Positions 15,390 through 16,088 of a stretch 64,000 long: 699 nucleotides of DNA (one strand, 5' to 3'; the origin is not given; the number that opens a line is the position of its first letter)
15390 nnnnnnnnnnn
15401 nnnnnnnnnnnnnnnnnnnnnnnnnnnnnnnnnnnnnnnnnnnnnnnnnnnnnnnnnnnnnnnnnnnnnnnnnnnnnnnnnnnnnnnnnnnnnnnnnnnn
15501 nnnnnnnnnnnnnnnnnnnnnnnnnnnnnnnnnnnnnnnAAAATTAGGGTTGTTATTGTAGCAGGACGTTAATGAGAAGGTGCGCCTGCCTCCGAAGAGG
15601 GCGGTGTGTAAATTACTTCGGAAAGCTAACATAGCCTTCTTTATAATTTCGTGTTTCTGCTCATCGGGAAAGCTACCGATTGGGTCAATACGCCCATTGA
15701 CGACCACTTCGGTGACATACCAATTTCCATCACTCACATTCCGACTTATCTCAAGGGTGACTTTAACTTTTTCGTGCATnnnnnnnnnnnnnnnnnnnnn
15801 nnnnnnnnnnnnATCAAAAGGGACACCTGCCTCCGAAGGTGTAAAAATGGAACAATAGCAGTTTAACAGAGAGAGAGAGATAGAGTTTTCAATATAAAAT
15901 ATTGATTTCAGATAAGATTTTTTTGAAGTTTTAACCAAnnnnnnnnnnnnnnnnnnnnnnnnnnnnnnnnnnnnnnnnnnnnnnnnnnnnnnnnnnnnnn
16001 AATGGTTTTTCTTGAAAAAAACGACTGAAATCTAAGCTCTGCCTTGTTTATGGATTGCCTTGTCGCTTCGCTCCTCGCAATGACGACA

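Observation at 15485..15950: G+C-rich unit A: a promoter-to-terminator mini-locus of unknown function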

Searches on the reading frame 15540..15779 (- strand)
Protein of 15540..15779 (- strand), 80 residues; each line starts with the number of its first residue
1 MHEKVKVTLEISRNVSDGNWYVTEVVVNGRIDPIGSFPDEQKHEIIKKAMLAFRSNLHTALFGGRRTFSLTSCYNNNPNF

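Call 12: find_encoding_contigs(protein=window:15540-15779:-, flank=3000, max_places=6)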
Protein seq(80 aa) (80 aa): 4 contigs read that carry it; 4 places shown.
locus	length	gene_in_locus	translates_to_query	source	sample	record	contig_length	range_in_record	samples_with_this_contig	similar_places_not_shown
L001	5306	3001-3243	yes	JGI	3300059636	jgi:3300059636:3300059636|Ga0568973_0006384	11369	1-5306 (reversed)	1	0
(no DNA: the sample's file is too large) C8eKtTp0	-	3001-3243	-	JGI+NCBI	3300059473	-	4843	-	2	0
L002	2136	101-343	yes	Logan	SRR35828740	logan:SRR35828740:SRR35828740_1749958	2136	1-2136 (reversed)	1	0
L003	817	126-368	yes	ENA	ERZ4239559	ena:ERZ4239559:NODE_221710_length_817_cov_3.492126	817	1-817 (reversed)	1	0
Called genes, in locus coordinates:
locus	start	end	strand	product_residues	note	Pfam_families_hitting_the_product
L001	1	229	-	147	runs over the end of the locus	PF04355:BamE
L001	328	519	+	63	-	PF01783:Ribosomal_L32p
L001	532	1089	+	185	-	PF01765:RRF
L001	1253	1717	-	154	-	PF04982:TM_HPP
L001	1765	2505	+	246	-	-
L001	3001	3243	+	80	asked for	-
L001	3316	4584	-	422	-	PF00109:ketoacyl-synt, PF02801:Ketoacyl-synt_C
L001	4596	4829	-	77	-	PF00550:PP-binding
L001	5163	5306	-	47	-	?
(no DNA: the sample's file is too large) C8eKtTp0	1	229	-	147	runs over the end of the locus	PF04355:BamE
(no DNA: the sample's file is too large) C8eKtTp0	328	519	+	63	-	PF01783:Ribosomal_L32p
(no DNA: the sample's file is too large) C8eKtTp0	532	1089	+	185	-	PF01765:RRF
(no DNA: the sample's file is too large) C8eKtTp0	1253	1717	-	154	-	PF04982:TM_HPP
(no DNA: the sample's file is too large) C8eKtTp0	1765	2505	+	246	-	-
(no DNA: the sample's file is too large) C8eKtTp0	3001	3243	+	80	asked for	-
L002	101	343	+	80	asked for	-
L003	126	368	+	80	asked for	-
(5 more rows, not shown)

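Call 14: find_homologous_proteins(query=window:15540-15779:-, max_evalue=0.01)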
Query seq(80 aa) (80 aa): 1 proteins with E <= 0.01 among 1 candidates.
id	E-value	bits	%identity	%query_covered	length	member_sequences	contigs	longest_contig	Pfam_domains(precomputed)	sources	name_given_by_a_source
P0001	1.5e-47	176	100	100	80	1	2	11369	-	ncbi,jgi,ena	jgi:hypothetical protein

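Call 32: search_protein_families(library=pfam, proteins=[window:15540-15779:-], max_evalue=10)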
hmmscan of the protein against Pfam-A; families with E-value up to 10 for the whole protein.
seq(80 aa): 1 family
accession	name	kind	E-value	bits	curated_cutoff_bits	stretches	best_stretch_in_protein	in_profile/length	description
PF24815.1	HMG_WDHD1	-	0.21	12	51.6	1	37-55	20-39/51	WDHD1 HMG box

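Call 33: search_protein_families(library=phrogs, proteins=[window:15540-15779:-], max_evalue=10)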
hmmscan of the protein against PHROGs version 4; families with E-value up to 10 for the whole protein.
seq(80 aa): 0 families

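Call 37: search_protein_representatives(protein=window:15540-15779:-)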
Query: 80 residues. Proteins with E-value up to 0.001 (for the whole library): 1; up to 1e-10: 1; up to 1e-30: 1. The best 1 are listed.
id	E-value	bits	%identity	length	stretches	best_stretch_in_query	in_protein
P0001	4.9e-48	176.2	100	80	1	1-80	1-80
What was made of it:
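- The ORF has no homolog in 5.8 billion clusters or 1.84 billion representatives (calls 14, 37).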

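Call 56: search_solved_structures(query=window:15540-15779:-, max_evalue=10)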
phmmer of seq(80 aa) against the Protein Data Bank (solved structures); distinct sequences matched with E-value up to 10: 7.
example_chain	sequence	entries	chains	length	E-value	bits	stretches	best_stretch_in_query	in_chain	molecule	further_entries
4d49_A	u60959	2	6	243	6.9e-09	39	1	10-53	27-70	ARMADILLO REPEAT PROTEIN ARM00027 | YIII(Dq.V1)4CPAF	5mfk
5mfb_A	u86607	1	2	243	3e-08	37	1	10-53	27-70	YIII(Dq)4CqI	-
4d4e_A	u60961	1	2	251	3.8e-08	36.6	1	10-53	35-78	ARMADILLO REPEAT PROTEIN ARM00016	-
5mfi_A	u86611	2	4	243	1.1e-06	32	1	10-53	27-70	YIII(Dq.V2)4CqI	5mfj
4db8_A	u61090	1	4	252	0.32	14.6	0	1-56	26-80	Armadillo-repeat Protein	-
4dba_A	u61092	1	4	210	0.58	13.8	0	1-56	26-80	Designed Armadillo repeat protein, YIIM3AII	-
2ru4_A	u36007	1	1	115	0.89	13.2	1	1-56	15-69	Armadillo Repeat Protein, N-terminal fragment, YIIM2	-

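Call 57: search_protein_families(library=ncbifam, proteins=[window:15540-15779:-], max_evalue=10)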
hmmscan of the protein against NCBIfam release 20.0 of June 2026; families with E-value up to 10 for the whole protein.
seq(80 aa): 0 families

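Call 58: search_solved_structures(query=window:15540-15779:-, max_evalue=0.001, show_alignments=2)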
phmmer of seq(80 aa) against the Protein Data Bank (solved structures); distinct sequences matched with E-value up to 0.001: 4.
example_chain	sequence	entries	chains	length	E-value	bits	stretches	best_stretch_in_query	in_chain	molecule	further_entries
4d49_A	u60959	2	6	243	6.9e-09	39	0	10-53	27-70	ARMADILLO REPEAT PROTEIN ARM00027 | YIII(Dq.V1)4CPAF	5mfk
5mfb_A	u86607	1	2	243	3e-08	37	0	10-53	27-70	YIII(Dq)4CqI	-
4d4e_A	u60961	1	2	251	3.8e-08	36.6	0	10-53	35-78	ARMADILLO REPEAT PROTEIN ARM00016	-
5mfi_A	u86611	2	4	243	1.1e-06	32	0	10-53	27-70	YIII(Dq.V2)4CqI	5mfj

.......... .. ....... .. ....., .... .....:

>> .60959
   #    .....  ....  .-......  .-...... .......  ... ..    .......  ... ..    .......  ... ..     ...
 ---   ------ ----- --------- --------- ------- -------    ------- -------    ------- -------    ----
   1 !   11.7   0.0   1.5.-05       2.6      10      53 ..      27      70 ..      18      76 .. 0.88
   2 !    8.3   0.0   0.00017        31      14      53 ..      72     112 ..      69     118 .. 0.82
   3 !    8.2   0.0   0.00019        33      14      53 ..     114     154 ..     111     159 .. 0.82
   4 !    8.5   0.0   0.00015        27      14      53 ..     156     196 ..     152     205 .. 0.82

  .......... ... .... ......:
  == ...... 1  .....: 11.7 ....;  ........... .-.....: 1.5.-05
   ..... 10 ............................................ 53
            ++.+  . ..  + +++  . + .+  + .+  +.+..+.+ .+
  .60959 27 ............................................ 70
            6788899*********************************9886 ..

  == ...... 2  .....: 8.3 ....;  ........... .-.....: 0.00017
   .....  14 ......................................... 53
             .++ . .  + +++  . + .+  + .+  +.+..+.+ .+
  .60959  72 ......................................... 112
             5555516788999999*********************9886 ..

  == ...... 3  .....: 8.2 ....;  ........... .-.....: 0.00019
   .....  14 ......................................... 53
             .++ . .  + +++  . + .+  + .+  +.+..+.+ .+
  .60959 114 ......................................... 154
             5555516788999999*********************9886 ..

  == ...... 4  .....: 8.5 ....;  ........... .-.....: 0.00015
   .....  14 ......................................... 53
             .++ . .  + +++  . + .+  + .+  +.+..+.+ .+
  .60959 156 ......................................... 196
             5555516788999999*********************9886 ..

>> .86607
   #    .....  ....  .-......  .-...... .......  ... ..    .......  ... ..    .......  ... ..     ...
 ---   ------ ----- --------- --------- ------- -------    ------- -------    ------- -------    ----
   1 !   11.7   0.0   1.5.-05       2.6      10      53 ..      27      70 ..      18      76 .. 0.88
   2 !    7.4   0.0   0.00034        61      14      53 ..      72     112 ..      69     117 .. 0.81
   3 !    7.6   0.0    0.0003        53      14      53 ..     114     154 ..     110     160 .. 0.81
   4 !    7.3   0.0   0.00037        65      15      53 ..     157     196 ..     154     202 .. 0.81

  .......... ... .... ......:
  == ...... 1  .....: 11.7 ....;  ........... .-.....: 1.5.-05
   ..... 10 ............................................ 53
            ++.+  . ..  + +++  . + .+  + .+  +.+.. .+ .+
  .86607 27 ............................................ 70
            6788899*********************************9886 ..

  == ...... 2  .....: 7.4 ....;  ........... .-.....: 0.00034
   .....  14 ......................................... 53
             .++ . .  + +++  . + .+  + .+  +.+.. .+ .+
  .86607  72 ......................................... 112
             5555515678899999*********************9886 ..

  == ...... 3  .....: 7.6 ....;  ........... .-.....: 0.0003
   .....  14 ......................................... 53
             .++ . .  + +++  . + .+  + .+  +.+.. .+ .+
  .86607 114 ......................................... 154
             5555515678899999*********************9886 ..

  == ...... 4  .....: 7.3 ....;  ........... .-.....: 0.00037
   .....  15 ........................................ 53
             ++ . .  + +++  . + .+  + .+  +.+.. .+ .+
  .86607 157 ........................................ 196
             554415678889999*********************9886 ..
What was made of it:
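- On Armadillo-repeat protein: Call 58: the E-value of 7e-9 against designed ARM proteins is the sum of four weak matches to identical repeats, each with i-E 2.6-33.
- Tried and rejected: Armadillo-repeat similarity is an artefact of summing matches to identical repeats (call 58).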

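Call 59: predict_structure(protein=window:15540-15779:-)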
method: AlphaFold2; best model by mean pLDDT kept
length: 80 residues; sequences in the alignment: 1
mean_pLDDT: 66.4   pTM: 0.49
mean pLDDT of the five models: 66.4, 54.4, 53.7, 50.4, 46.1
residues with pLDDT >= 90: 0; 70-90: 41; 50-70: 31; < 50: 8
segments of 3 or more residues with pLDDT < 50: 75-80
pLDDT, mean of each block of 10 residues (from residue 1): 66 75 73 69 71 64 69 44
secondary structure, 60 per line:
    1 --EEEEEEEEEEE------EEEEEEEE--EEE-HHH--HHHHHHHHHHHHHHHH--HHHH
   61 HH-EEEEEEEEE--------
elements in order: E3-13 E20-27 E30-32 H39-54 H57-62 E64-72
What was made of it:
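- On Armadillo-repeat protein: AlphaFold2 predicts beta strands where helices would be (call 59).
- AlphaFold2 on the single sequence gives a compact beta/alpha model, pLDDT 66 (call 59). The AlphaFold2 model of the unit A product is moderately confident (call 59).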

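Call 63: fold_search(model_id=the predicted structure, library=pdb)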
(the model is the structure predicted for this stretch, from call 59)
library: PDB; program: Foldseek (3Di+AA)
matches with E <= 10: 206; with E <= 0.001: 0
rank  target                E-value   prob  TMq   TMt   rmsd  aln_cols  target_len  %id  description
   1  3q1e_D                1.5e+00  0.04  0.22  0.16  12.7        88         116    8  Crystal structure of Y116T/I16A double mutant of 5-hydroxyisourate hydrolase in complex with T4 (released 2011-05-04)
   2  5uwa_A                1.9e+00  0.18  0.32  0.14   9.0        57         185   14  Structure of E. coli phospholipid binding protein MlaC (released 2017-04-12)
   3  9vvn                  2.0e+00  0.05  0.24  0.16  10.8       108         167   12  Crystal structure of computationally designed protein VTP-4 (released 2025-08-13)
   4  1rsf_MODEL_1_A        2.1e+00  0.07  0.27  0.19  13.0        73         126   11  NMR Structure of Monomeric CAR d1 domain (released 2004-03-02)
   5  5tva_B                2.4e+00  0.07  0.25  0.11   8.4        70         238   11  A. aeolicus BioW with AMP and CoA (released 2016-12-07)
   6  2h1x_A                2.4e+00  0.02  0.21  0.17  12.8        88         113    8  Crystal structure of 5-hydroxyisourate Hydrolase (formerly known as TRP, Transthyretin Related Protein) (released 2006-10-31)
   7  4a8x_C                2.6e+00  0.08  0.24  0.17   4.3        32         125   12  Structure of the core ASAP complex (released 2012-03-07)
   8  6a97_C                2.9e+00  0.10  0.39  0.19   6.3        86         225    7  Crystal structure of MHC-like MILL2 (released 2018-12-05)
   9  1oo2_A                2.9e+00  0.03  0.23  0.17  12.4        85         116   18  Crystal structure of transthyretin from Sparus aurata (released 2004-01-20)
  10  3iwu_A                2.9e+00  0.02  0.22  0.17  12.8        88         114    8  Crystal structure of Y116T/I16A double mutant of 5-hydroxyisourate hydrolase (released 2010-09-01)
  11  7qoi_FI               3.1e+00  0.11  0.28  0.04   8.8        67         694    9  Unique vertex of the phicrAss001 virion (released 2023-03-29)
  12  3pms                  3.1e+00  0.07  0.18  0.05   9.8        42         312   12  Recombinant peptide: N-glycanase F (PNGase F) (released 2011-01-26)
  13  2h6u_A                3.1e+00  0.02  0.23  0.17  12.8        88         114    8  Crystal structure of 5-hydroxyisourate hydrolase (formerly known as TRP, transthyretin related protein) (released 2006-10-31)
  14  7vr6                  3.3e+00  0.12  0.31  0.14   9.1        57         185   14  Crystal structure of MlaC from Escherichia coli in quasi-open state (released 2022-09-21)
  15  2qcs_B                3.3e+00  0.09  0.25  0.08   6.8        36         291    3  A complex structure between the Catalytic and Regulatory subunit of Protein Kinase A that represents the inhibited sta (released 2007-11-06)
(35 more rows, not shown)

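Call 114: search_protein_families(library=padloc, proteins=[window:15540-15779:-], max_evalue=1)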
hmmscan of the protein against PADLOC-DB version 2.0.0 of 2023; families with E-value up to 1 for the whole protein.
seq(80 aa): 0 families
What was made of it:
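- On Known protein families (Pfam, NCBIfam, PHROGs, PADLOC): Calls 32, 33, 57 and 114 give nothing for the unit A ORF or any alternative cargo ORF.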

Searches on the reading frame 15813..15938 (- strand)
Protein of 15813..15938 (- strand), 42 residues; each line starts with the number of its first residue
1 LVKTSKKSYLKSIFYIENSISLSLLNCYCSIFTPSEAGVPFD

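Call 80: find_homologous_proteins(query=A5, max_evalue=10)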
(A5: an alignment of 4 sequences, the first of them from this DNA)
Query A5 (4 sequences): 1 candidates shared short words with the query, none scored E <= 10.
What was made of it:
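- Tried and rejected: A protein search with the peptide that a gene caller would read across the module, meant to find further copies, found nothing (call 80).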
